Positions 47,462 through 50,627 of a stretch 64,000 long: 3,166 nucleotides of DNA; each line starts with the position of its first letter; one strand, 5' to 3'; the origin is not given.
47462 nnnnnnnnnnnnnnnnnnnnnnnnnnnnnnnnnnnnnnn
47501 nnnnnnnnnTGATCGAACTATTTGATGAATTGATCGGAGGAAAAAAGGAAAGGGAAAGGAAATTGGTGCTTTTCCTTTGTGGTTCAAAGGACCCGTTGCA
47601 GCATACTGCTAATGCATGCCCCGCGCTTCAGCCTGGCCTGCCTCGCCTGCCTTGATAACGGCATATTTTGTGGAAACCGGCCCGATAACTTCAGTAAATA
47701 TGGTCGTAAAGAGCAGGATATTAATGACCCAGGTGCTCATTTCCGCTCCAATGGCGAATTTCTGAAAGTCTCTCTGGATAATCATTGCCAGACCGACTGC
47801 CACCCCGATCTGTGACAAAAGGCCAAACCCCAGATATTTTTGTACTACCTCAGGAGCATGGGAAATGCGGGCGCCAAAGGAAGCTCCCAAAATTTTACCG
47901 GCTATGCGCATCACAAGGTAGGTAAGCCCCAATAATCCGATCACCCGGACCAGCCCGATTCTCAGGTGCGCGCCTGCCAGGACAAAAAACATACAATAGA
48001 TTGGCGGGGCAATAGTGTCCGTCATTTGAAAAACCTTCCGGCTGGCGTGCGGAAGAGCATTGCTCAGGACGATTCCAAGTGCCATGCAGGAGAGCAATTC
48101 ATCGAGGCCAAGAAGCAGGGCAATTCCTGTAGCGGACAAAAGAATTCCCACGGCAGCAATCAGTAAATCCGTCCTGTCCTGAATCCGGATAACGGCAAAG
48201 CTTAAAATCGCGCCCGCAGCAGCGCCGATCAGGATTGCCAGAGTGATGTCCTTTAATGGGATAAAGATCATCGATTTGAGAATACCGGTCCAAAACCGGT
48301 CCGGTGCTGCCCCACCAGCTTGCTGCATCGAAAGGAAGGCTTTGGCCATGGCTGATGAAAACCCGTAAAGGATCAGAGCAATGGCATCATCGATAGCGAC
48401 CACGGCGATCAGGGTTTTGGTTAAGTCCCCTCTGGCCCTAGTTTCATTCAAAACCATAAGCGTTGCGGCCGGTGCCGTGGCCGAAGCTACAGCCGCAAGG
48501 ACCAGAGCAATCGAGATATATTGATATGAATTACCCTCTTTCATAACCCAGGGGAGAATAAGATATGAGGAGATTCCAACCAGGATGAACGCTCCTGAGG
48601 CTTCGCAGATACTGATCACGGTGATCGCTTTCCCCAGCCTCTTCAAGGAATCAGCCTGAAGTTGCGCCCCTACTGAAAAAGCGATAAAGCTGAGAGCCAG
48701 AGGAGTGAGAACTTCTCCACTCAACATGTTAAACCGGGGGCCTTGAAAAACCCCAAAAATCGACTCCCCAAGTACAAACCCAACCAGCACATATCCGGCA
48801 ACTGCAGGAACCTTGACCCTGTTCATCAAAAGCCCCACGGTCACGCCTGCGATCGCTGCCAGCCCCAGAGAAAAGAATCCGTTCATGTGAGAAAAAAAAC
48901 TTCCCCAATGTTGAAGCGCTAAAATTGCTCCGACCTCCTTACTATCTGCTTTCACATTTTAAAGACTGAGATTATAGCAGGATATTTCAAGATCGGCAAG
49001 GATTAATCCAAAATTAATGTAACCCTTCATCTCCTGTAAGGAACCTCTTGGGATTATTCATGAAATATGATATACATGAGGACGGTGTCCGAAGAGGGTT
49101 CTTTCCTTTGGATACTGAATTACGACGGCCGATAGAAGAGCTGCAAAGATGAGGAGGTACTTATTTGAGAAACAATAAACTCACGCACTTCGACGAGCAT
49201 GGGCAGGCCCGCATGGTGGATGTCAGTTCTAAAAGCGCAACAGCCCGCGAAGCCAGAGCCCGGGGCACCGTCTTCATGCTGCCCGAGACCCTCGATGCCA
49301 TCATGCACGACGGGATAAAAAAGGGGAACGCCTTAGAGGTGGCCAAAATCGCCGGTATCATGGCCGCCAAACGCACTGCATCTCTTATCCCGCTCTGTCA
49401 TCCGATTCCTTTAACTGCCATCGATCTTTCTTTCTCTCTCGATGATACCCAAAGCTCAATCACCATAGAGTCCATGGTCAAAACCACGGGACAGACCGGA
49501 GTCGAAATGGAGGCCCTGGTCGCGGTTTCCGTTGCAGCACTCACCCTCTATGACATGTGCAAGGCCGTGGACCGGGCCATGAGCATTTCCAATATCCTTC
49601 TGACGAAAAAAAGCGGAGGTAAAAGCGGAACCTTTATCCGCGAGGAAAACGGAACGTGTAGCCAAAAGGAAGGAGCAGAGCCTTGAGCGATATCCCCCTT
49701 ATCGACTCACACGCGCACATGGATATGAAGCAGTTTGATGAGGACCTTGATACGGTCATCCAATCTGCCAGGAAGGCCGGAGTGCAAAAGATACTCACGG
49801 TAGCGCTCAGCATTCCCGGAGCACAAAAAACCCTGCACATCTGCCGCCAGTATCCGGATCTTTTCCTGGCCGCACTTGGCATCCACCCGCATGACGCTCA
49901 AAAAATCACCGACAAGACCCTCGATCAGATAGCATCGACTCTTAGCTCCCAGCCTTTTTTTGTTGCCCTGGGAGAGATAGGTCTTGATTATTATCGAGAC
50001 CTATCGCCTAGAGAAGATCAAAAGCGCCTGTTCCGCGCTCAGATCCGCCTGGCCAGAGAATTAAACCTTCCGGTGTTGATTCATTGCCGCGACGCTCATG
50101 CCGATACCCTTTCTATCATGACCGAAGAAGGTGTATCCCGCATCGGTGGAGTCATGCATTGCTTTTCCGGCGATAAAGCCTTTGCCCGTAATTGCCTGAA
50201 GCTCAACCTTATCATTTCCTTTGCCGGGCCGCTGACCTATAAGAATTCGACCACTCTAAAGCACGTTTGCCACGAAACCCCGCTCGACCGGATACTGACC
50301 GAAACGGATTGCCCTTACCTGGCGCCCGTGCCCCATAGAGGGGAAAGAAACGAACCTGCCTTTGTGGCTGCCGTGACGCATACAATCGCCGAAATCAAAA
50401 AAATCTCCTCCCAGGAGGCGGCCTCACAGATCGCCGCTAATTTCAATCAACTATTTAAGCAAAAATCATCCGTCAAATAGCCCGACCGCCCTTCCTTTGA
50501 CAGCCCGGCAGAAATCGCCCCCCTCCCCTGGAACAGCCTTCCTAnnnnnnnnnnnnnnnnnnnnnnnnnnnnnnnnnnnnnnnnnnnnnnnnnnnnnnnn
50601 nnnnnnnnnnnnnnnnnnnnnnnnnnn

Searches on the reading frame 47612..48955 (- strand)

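Call 9: search_protein_families(library=pfam, proteins=[window:47612-48955:-])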
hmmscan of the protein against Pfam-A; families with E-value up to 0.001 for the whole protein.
window:47612-48955:- (448 aa): 1 family
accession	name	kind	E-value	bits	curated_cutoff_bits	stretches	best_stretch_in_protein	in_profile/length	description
PF00999.27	Na_H_Exchanger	-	1.3e-28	100.4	26.2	1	38-431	9-371/375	Sodium/hydrogen exchanger, transmembrane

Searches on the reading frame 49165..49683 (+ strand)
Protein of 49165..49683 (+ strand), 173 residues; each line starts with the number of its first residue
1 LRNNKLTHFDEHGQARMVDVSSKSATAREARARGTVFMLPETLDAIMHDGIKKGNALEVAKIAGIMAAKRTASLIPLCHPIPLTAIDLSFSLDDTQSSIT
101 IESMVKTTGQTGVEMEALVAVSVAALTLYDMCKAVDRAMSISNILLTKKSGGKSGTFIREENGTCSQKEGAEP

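Call 19: search_protein_families(library=pfam, proteins=[window:49165-49683:+], max_evalue=0.00001)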
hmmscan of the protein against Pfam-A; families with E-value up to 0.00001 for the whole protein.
window:49165-49683:+ (173 aa): 1 family
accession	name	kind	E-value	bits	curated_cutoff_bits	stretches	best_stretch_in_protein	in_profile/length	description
PF01967.27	MoaC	-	5e-57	192.1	27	1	17-152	1-136/136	MoaC family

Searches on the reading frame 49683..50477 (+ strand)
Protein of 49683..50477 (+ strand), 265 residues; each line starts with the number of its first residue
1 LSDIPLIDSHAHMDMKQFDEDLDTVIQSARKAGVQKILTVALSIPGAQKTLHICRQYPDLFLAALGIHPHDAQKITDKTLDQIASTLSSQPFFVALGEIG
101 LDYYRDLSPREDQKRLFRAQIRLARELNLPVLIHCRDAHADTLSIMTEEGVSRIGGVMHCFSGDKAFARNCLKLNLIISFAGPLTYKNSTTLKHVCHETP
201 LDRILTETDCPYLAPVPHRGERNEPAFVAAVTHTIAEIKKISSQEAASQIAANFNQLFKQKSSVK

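Call 19: search_protein_families(library=pfam, proteins=[window:49683-50477:+], max_evalue=0.00001)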
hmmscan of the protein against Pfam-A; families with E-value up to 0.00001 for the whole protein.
window:49683-50477:+ (265 aa): 1 family
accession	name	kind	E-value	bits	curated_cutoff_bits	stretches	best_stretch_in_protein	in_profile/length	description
PF01026.27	TatD_DNase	-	1.2e-84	284.1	27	1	7-259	1-253/253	TatD related DNase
